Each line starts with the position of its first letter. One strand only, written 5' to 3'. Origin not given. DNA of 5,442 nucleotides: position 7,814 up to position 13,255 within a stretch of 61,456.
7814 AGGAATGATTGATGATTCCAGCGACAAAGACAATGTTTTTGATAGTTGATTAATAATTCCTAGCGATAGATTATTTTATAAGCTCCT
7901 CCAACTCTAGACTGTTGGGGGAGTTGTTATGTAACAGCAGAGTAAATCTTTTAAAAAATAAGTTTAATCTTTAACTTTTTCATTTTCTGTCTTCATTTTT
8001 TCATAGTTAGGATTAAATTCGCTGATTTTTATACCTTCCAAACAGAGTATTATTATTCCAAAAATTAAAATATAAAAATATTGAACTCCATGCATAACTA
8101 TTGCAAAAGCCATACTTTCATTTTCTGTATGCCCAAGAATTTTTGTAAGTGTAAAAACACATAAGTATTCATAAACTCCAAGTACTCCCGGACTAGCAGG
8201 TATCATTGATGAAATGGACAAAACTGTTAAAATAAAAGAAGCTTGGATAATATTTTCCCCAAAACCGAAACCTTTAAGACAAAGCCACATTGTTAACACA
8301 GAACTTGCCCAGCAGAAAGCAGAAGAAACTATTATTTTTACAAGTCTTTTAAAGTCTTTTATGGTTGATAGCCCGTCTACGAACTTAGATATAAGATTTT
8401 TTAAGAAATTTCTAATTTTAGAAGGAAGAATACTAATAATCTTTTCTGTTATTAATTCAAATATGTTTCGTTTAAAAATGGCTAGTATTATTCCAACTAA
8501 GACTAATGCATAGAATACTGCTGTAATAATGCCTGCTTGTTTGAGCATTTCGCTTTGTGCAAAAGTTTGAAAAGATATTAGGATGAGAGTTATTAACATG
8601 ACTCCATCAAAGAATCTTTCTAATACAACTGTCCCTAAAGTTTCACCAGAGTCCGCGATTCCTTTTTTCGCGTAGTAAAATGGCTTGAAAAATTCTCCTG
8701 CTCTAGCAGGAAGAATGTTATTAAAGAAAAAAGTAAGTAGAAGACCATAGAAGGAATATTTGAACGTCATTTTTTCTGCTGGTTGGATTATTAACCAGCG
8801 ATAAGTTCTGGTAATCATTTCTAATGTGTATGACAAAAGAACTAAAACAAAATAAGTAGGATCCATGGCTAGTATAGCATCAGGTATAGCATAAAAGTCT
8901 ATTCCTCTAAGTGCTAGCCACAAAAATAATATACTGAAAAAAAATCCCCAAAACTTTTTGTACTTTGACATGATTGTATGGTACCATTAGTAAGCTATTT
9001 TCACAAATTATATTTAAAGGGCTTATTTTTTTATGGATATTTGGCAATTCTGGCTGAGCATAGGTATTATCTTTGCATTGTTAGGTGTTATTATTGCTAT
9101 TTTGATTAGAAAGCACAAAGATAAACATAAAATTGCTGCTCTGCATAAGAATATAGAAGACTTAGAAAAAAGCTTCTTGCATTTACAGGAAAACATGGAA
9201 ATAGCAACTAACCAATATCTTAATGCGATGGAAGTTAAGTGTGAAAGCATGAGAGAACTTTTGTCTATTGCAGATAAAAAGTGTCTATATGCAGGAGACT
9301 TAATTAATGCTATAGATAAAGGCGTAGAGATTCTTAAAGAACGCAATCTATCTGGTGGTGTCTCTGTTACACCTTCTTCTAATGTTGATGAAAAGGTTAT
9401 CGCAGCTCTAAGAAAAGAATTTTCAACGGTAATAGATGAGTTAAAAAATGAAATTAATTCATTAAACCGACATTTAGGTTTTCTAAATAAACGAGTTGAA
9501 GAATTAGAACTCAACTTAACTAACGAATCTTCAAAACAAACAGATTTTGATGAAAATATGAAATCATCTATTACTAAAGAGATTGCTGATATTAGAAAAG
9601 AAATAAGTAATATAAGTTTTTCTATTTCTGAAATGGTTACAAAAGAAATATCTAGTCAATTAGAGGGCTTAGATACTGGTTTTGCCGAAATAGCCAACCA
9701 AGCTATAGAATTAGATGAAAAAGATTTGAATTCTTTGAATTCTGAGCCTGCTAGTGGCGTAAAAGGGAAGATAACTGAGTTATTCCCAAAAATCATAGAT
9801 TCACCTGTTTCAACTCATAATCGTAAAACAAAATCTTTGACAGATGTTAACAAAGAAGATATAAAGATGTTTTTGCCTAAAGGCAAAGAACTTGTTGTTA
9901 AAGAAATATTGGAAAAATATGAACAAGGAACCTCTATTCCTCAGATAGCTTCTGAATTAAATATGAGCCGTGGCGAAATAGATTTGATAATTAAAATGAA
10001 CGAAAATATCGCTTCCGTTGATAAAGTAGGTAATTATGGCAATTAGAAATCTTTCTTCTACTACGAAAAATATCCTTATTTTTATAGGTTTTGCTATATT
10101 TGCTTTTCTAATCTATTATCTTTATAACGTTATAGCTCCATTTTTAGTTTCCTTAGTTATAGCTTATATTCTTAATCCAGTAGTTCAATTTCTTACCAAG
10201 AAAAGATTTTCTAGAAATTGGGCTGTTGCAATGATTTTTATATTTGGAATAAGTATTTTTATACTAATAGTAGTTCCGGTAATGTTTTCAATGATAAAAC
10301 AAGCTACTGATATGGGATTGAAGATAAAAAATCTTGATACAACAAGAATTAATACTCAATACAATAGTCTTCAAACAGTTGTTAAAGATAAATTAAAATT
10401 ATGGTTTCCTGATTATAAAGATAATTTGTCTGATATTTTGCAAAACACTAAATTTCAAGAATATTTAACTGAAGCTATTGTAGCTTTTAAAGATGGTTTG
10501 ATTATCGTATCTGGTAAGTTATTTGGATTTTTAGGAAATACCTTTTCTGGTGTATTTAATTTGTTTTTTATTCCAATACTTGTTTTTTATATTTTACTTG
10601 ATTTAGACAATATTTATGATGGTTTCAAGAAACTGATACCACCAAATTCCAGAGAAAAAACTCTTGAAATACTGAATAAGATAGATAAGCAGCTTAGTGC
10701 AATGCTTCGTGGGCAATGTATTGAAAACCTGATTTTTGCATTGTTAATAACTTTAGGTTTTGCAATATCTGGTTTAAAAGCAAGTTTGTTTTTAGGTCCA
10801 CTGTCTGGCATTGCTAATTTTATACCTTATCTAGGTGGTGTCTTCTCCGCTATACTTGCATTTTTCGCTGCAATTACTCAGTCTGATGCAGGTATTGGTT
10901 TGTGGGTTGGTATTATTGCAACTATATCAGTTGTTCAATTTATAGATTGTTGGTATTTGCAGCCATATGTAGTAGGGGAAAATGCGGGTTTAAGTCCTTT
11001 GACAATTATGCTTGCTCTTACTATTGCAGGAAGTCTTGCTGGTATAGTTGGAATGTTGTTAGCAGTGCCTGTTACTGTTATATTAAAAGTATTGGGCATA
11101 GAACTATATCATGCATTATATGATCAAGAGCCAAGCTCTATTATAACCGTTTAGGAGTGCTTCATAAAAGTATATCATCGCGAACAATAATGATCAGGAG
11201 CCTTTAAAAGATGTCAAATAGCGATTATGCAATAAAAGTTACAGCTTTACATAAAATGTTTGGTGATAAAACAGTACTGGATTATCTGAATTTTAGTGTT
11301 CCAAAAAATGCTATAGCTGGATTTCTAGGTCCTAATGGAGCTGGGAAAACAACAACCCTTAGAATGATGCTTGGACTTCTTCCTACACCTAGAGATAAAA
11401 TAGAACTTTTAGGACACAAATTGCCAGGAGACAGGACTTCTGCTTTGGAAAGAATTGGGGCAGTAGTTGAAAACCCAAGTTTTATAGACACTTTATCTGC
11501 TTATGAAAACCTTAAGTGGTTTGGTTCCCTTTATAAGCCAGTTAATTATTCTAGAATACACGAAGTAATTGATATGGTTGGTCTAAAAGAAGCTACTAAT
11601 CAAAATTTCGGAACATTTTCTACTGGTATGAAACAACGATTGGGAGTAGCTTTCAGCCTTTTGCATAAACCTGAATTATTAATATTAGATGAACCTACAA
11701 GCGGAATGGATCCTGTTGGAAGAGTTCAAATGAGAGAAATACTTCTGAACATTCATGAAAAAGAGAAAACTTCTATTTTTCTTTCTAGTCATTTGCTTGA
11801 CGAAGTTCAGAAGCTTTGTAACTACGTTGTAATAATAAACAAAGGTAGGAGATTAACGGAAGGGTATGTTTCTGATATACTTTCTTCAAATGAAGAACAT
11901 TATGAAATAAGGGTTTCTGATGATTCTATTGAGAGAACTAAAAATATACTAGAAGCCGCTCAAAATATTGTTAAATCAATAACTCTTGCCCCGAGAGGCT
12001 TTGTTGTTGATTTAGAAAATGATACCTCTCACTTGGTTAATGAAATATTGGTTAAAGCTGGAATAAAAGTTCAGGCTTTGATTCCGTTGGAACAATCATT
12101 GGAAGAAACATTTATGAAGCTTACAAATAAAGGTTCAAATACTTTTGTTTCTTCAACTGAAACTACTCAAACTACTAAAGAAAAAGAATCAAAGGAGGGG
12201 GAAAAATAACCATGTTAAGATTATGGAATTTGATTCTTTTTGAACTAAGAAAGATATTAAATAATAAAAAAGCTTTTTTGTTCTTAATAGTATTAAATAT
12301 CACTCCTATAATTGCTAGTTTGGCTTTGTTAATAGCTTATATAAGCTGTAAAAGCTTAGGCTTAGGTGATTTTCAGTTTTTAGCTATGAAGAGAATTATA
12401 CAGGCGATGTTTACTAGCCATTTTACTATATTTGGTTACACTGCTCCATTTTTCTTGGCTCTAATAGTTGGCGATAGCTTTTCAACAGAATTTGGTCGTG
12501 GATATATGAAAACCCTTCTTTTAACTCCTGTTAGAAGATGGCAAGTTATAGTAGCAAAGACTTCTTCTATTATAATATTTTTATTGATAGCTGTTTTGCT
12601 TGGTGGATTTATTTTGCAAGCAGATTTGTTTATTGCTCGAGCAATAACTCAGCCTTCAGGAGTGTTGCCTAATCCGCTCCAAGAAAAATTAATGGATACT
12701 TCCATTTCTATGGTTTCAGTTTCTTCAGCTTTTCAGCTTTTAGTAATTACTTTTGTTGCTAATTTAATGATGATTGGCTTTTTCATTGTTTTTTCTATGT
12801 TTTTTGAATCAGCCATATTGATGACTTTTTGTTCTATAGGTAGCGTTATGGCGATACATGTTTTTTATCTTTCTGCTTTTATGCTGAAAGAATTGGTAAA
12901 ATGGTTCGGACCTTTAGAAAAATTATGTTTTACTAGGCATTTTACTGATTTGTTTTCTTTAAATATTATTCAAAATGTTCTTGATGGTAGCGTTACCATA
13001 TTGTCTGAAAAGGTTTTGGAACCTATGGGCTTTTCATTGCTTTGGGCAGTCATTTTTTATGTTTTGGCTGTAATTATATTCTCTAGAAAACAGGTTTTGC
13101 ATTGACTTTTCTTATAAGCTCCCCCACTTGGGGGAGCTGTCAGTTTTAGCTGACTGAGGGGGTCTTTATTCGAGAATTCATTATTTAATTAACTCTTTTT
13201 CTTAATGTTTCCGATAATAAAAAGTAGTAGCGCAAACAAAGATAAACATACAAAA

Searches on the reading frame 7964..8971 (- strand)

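Call 18: search_protein_families(library=pfam, proteins=[window:7964-8971:-], max_evalue=0.0001)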
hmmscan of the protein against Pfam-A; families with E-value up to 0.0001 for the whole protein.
window:7964-8971:- (335 aa): 1 family
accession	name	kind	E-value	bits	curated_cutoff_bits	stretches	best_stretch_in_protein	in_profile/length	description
PF03706.18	LPG_synthase_TM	-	7.9e-47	160.6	33.4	1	8-305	3-302/302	Lysylphosphatidylglycerol synthase TM region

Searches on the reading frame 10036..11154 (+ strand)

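Call 19: search_protein_families(library=pfam, proteins=[window:10036-11154:+], max_evalue=0.0001)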
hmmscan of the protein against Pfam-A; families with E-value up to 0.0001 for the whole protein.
window:10036-11154:+ (372 aa): 1 family
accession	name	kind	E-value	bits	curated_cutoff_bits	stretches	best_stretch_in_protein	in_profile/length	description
PF01594.21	AI-2E_transport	-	5.4e-60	203.7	34.3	1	14-353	2-322/327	AI-2E family transporter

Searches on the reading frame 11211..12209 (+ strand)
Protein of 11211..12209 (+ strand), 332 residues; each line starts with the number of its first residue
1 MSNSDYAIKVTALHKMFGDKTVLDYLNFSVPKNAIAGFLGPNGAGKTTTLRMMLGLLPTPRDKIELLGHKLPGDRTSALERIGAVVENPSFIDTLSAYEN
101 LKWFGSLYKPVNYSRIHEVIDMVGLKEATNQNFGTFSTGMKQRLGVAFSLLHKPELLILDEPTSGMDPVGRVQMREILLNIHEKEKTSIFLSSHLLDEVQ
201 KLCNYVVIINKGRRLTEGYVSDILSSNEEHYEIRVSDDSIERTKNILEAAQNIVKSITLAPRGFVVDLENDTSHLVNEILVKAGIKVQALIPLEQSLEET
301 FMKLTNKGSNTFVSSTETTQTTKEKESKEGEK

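Call 19: search_protein_families(library=pfam, proteins=[window:11211-12209:+], max_evalue=0.0001)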
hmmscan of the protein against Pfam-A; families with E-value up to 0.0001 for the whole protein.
window:11211-12209:+ (332 aa): 2 families
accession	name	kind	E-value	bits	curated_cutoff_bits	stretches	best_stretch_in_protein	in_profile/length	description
PF00005.33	ABC_tran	-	2.7e-27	96.5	25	1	24-164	2-137/137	ABC transporter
PF13304.12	AAA_21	-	8.2e-11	42.9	27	1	122-194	224-298/304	AAA domain, putative AbiEii toxin, Type IV TA system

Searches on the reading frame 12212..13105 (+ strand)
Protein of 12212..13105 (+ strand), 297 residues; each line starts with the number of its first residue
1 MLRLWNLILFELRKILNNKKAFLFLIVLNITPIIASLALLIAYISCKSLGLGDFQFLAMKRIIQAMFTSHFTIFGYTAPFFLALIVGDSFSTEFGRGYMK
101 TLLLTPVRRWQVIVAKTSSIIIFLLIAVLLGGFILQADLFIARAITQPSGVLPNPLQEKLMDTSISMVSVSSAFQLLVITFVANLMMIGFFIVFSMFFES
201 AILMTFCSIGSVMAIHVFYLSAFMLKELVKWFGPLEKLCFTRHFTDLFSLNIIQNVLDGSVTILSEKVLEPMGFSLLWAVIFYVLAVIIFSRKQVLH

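Call 19: search_protein_families(library=pfam, proteins=[window:12212-13105:+], max_evalue=0.0001)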
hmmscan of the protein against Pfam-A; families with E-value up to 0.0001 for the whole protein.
window:12212-13105:+ (297 aa): 2 families
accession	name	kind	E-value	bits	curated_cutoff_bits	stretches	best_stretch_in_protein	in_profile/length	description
PF12679.13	ABC2_membrane_2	-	1.5e-05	24.8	27.2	1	50-294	43-282/283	ABC-2 family transporter protein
PF12730.13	ABC2_membrane_4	-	9.1e-05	23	27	1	7-196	1-177/179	ABC-2 family transporter protein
